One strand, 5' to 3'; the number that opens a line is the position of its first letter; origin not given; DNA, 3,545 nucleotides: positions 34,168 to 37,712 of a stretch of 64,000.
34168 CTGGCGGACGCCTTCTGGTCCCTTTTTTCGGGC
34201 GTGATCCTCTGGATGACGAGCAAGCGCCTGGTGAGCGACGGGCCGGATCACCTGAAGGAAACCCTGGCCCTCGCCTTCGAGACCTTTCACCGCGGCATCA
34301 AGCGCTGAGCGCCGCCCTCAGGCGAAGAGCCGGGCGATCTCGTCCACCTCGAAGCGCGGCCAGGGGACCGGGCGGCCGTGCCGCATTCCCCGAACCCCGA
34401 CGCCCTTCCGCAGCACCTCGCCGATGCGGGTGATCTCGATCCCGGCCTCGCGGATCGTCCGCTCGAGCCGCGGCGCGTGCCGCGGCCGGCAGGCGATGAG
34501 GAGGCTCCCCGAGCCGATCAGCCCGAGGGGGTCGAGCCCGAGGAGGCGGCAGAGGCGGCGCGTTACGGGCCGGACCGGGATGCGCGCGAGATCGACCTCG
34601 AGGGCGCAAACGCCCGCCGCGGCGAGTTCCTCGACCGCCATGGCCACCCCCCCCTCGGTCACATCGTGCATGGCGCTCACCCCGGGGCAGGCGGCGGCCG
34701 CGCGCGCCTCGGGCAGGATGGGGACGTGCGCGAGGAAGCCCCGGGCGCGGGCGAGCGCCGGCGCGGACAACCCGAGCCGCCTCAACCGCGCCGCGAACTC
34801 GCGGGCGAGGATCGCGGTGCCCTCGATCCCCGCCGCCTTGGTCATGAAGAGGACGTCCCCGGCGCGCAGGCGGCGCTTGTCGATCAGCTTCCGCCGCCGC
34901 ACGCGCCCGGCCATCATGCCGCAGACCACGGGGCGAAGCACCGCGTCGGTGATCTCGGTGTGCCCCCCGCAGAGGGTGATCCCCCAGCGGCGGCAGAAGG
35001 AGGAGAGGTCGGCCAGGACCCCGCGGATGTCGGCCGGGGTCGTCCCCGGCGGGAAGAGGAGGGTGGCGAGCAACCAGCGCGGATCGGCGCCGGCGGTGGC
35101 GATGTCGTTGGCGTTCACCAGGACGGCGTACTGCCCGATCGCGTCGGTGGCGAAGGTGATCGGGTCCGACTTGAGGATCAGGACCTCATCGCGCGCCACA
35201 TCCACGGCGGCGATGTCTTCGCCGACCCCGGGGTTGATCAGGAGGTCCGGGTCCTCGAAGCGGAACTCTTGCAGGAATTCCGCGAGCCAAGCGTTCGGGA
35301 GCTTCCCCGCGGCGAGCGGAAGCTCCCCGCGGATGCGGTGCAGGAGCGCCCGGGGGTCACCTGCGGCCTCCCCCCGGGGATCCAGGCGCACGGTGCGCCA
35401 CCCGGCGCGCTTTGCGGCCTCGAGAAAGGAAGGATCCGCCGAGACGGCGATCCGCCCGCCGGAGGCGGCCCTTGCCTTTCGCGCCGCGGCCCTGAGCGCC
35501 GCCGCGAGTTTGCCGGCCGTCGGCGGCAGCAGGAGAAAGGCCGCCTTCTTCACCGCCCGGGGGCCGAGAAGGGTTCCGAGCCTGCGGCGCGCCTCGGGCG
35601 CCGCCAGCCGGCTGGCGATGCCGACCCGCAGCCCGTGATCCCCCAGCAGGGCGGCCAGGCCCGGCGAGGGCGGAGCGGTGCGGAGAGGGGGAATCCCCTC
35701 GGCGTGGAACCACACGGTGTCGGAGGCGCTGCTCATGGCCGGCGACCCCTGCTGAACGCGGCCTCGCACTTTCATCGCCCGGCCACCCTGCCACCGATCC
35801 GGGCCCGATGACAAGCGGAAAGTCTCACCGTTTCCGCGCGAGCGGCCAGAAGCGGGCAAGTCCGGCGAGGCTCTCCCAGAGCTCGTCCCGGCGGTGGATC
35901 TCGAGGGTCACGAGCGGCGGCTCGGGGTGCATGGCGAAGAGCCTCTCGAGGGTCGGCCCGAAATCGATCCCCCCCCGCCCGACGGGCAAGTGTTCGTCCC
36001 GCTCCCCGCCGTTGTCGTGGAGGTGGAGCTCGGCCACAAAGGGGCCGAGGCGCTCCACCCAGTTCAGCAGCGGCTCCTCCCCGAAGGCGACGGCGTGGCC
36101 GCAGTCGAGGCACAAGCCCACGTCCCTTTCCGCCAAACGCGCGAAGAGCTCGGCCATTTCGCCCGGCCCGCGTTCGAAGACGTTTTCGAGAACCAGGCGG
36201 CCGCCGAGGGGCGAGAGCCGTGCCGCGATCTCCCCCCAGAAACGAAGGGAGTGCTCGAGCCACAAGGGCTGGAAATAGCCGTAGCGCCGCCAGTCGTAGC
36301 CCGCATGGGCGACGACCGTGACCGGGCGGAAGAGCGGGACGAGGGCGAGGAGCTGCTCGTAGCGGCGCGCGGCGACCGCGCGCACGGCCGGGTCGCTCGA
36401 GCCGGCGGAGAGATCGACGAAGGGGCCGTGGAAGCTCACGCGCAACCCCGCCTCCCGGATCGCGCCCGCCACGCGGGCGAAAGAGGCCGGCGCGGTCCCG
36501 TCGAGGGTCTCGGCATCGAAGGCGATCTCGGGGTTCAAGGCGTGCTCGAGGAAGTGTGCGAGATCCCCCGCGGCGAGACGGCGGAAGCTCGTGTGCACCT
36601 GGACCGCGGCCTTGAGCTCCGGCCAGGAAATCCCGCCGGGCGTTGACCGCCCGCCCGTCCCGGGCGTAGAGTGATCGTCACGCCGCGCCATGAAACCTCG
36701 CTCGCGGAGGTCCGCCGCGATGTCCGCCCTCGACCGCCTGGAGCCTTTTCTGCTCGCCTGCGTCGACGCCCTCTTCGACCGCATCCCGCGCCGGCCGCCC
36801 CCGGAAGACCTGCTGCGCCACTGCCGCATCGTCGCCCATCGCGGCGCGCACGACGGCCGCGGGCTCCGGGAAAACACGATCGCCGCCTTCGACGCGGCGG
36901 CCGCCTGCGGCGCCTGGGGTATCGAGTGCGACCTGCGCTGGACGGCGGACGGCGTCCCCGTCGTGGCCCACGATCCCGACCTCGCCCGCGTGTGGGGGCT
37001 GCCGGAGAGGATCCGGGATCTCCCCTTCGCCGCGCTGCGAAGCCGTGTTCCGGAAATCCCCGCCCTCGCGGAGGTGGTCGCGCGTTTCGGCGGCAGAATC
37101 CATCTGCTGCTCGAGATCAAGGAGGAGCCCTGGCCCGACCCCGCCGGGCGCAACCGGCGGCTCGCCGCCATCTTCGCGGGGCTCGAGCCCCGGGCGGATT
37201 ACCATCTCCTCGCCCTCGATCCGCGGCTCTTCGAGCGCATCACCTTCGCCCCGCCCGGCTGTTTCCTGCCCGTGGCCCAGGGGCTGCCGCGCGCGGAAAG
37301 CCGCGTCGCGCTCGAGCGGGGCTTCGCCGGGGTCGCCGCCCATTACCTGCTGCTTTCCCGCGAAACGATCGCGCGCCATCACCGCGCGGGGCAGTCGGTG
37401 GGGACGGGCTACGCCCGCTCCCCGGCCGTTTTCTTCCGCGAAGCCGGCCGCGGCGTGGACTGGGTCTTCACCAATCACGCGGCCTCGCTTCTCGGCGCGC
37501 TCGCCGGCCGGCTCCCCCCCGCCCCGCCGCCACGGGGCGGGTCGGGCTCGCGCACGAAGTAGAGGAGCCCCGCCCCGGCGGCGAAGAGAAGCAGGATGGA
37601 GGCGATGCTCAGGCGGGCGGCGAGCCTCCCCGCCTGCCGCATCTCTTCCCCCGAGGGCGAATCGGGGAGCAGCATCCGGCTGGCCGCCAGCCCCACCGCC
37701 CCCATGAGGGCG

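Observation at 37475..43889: PlsA/PlsR-type radical enzyme in an operon with a SagB-type flavoprotein and a UMF1 MFS transporter: candidate anaerobic ether-lipid module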

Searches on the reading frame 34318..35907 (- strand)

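Call 14: search_protein_families(library=pfam, proteins=[window:34318-35907:-], max_evalue=0.001)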
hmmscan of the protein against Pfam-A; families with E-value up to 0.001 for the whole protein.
window:34318-35907:- (529 aa): 2 families
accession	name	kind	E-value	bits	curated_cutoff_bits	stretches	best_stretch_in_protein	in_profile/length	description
PF02769.27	AIRS_C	-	2.2e-20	73.9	23.1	1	348-502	1-149/156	AIR synthase related protein, C-terminal domain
PF00586.29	AIRS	-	6.2e-17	62.5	24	1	229-336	1-112/112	AIR synthase related protein, N-terminal domain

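Call 47: search_protein_families(library=ncbifam, proteins=[window:34318-35907:-], max_evalue=0.001)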
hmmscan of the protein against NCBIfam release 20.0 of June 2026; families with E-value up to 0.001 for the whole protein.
window:34318-35907:- (529 aa): 16 families
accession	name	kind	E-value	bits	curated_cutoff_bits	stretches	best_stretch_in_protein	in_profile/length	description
TIGR02124.1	hypE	equivalog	4.3e-26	91.7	251.6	1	248-501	56-303/332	hydrogenase expression/formation protein HypE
TIGR01379.1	thiL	equivalog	2.8e-23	82.4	184.15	1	227-514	22-309/320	thiamine-phosphate kinase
TIGR00476.1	selD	equivalog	1.4e-20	73.7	125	1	200-452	12-260/311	selenide, water dikinase SelD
NF010705.0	PRK14105.1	equivalog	7.3e-17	61.2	291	2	199-368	17-186/345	selenide, water dikinase SelD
NF002098.0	PRK00943.1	equivalog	1.2e-16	60.6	299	1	215-450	35-262/347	selenide, water dikinase SelD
NF004351.0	PRK05731.1-4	equivalog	1.7e-14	53.7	324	1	255-485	72-293/321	thiamine-phosphate kinase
TIGR04049.1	AIR_rel_sll0787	hypoth_equivalog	3.1e-11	42.9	321.3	1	248-500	66-292/318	sll0787 family AIR synthase-like protein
NF004354.0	PRK05731.2-3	equivalog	9.3e-09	35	204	1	252-357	44-145/273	thiamine-phosphate kinase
NF004353.0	PRK05731.2-2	equivalog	1e-07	31.4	301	1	241-498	37-277/311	thiamine-phosphate kinase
TIGR00878.1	purM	equivalog_domain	5.8e-07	29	236.35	1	255-362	75-184/332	phosphoribosylformylglycinamidine cyclo-ligase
TIGR03267.1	methan_mark_2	hypoth_equivalog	7.3e-07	28.6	365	1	226-499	41-296/323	methanogenesis marker 2 protein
TIGR01736.1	FGAM_synth_II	equivalog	1.6e-06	26.7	525.75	1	267-498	99-330/718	phosphoribosylformylglycinamidine synthase subunit PurL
NF002290.1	PRK01213.1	equivalog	3.5e-06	25.5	648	1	267-501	99-332/723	phosphoribosylformylglycinamidine synthase subunit PurL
NF004350.0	PRK05731.1-1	equivalog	1.3e-05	24.3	441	1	224-515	23-313/325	thiamine-phosphate kinase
TIGR04050.1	MSMEG_0567_Cter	hypoth_equivalog_domain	4.5e-05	23.1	312.2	1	257-320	63-123/296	MSMEG_0567/sll0787 family protein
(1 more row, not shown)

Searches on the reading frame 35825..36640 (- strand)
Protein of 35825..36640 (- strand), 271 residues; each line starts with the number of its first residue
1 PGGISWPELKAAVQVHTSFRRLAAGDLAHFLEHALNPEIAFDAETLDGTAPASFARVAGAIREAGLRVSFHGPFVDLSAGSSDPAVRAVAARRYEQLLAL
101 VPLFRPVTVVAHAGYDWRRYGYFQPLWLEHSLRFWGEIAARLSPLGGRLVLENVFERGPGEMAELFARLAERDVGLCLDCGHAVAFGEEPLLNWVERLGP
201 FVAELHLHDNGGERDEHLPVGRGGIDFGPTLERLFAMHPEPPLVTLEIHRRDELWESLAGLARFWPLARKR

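Call 47: search_protein_families(library=ncbifam, proteins=[window:35825-36640:-], max_evalue=0.001)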
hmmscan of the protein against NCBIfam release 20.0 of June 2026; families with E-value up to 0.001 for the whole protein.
window:35825-36640:- (271 aa): 1 family
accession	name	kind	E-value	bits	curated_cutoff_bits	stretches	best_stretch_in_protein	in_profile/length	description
NF041277.1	coba_remo_CbiR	equivalog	4.5e-18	65.7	105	1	51-261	45-247/249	cobamide remodeling phosphodiesterase CbiR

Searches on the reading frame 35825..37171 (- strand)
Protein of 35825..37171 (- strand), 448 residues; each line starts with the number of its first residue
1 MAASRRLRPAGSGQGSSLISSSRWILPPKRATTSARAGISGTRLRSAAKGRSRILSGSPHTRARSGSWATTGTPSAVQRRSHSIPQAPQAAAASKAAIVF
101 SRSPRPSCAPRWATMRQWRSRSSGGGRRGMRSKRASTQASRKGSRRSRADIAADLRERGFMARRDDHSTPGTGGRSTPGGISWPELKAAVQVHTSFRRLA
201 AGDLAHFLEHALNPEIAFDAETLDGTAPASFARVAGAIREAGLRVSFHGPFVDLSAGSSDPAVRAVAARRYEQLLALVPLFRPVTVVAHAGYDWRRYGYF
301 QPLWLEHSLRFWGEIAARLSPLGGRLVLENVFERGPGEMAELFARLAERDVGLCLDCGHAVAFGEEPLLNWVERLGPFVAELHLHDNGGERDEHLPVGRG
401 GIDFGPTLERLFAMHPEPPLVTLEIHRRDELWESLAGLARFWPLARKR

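Call 6: search_protein_families(library=pfam, proteins=[window:35825-37171:-], max_evalue=0.01)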
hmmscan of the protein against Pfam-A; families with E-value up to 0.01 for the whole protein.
window:35825-37171:- (448 aa): 1 family
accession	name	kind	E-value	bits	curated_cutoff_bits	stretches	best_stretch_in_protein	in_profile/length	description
PF01261.30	AP_endonuc_2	-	7.6e-20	72.1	31.1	1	225-433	24-240/249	Xylose isomerase-like TIM barrel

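Call 7: search_protein_families(library=ncbifam, proteins=[window:35825-37171:-], max_evalue=0.001)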
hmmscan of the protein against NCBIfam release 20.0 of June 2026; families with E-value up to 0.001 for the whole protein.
window:35825-37171:- (448 aa): 1 family
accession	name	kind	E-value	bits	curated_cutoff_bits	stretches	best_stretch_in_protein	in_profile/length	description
NF041277.1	coba_remo_CbiR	equivalog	2.2e-17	63.4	105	1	228-438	45-247/249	cobamide remodeling phosphodiesterase CbiR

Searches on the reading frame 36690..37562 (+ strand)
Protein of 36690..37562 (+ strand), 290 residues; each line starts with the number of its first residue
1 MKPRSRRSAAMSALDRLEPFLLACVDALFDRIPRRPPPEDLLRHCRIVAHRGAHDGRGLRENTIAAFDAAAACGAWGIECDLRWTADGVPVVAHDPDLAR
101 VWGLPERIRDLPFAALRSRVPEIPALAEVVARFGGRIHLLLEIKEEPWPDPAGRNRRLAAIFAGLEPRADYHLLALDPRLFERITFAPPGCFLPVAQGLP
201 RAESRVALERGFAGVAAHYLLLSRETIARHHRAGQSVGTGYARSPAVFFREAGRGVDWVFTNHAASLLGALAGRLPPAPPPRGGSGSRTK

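Call 6: search_protein_families(library=pfam, proteins=[window:36690-37562:+], max_evalue=0.01)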
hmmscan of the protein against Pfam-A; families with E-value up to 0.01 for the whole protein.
window:36690-37562:+ (290 aa): 1 family
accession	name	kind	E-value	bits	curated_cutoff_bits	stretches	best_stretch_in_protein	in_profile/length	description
PF03009.23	GDPD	-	1.9e-20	74.4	23.6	1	50-144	1-107/244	Glycerophosphoryl diester phosphodiesterase family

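Call 7: search_protein_families(library=ncbifam, proteins=[window:36690-37562:+], max_evalue=0.001)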
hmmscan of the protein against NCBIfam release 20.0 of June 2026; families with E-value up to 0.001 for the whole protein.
window:36690-37562:+ (290 aa): 3 families
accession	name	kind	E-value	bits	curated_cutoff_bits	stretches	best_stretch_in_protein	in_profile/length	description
NF006989.0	PRK09454.1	equivalog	1.2e-09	37.9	264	1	45-101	10-64/251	glycerophosphodiester phosphodiesterase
NF041304.3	AvrBs2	equivalog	2.6e-09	35.6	1000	1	47-119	271-346/716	type III secretion system effector avirulence protein AvrBs2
NF053857.1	LysphglycPlipDStph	equivalog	0.00019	20.8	450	1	47-100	48-99/305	lysophosphatidylglycerol phospholipase D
